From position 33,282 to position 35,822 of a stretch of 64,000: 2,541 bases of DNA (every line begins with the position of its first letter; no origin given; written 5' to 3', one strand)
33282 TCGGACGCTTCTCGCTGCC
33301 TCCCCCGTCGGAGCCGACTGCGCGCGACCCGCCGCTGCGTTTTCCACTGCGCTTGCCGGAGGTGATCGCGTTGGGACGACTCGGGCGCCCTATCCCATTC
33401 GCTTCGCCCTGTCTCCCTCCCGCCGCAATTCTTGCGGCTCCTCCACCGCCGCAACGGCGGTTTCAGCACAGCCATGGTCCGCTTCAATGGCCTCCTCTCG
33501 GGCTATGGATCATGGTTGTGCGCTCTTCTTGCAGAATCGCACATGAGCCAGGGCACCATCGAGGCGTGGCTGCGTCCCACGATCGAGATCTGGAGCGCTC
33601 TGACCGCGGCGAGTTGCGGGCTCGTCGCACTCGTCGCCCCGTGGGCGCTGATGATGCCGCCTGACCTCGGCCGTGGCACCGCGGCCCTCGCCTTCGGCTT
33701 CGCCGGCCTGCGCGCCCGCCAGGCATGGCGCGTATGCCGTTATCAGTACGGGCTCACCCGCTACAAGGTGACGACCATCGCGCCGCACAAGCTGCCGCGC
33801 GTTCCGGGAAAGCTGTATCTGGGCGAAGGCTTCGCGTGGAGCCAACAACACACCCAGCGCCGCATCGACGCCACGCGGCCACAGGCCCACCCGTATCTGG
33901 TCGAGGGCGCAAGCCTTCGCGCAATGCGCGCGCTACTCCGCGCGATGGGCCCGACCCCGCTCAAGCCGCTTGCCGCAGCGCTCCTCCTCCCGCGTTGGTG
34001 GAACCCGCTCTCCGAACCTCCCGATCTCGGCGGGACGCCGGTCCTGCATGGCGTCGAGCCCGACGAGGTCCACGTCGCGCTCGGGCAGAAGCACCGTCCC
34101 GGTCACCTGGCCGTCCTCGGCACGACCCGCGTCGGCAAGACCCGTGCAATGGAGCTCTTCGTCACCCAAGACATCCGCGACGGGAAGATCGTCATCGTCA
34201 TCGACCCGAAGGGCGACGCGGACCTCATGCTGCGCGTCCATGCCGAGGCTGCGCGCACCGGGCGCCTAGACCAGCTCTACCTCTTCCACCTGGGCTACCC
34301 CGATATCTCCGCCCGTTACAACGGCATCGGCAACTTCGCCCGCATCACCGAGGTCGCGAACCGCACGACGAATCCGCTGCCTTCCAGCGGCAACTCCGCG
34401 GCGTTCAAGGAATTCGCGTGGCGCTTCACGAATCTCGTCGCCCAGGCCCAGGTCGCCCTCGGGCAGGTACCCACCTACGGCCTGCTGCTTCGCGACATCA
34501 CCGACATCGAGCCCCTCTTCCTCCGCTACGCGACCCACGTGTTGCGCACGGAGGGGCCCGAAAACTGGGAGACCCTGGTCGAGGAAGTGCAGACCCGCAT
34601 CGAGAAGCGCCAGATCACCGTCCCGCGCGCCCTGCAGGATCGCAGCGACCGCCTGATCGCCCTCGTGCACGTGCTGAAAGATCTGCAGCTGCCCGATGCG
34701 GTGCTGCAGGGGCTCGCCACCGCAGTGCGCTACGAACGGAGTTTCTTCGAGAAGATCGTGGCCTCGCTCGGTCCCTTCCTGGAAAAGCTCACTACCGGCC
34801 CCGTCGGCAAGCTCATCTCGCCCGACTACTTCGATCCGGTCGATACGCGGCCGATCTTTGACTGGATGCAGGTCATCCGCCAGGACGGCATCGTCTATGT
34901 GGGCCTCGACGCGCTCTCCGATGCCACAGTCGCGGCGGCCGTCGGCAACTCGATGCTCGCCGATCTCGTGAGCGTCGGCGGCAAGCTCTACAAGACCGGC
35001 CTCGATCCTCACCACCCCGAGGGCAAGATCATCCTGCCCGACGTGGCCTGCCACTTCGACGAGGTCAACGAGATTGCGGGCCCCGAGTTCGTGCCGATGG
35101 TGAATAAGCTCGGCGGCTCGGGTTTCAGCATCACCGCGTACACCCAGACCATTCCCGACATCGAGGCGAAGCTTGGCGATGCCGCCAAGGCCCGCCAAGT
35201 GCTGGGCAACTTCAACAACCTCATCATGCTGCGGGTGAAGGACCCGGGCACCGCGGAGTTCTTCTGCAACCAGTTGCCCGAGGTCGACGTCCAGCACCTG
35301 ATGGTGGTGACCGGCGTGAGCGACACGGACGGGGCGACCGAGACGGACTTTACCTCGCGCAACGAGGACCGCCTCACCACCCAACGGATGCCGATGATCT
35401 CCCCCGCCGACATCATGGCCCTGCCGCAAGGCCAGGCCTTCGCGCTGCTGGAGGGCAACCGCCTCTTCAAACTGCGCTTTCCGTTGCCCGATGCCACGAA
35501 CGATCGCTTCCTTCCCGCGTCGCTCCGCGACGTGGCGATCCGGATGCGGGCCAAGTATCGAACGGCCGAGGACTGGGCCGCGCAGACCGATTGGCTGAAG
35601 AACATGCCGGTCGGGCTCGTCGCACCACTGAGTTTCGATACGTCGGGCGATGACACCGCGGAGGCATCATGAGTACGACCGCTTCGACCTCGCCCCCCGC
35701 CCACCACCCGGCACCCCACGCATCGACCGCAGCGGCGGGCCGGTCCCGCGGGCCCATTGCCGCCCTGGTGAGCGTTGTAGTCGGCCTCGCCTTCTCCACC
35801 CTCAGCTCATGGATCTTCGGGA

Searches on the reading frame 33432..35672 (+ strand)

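Call 55: search_protein_families(library=pfam, proteins=[window:33432-35672:+], max_evalue=0.00001)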
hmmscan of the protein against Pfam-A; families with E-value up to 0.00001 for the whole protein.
window:33432-35672:+ (746 aa): 2 families
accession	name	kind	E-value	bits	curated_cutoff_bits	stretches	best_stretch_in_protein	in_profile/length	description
PF12696.13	TraG-D_C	-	4.3e-13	49.7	22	1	538-666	2-126/126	TraM recognition site of TraD and TraG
PF10412.15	TrwB_AAD_bind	-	4.2e-08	32.9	20.5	0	563-675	272-377/387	Type IV secretion-system coupling protein DNA-binding domain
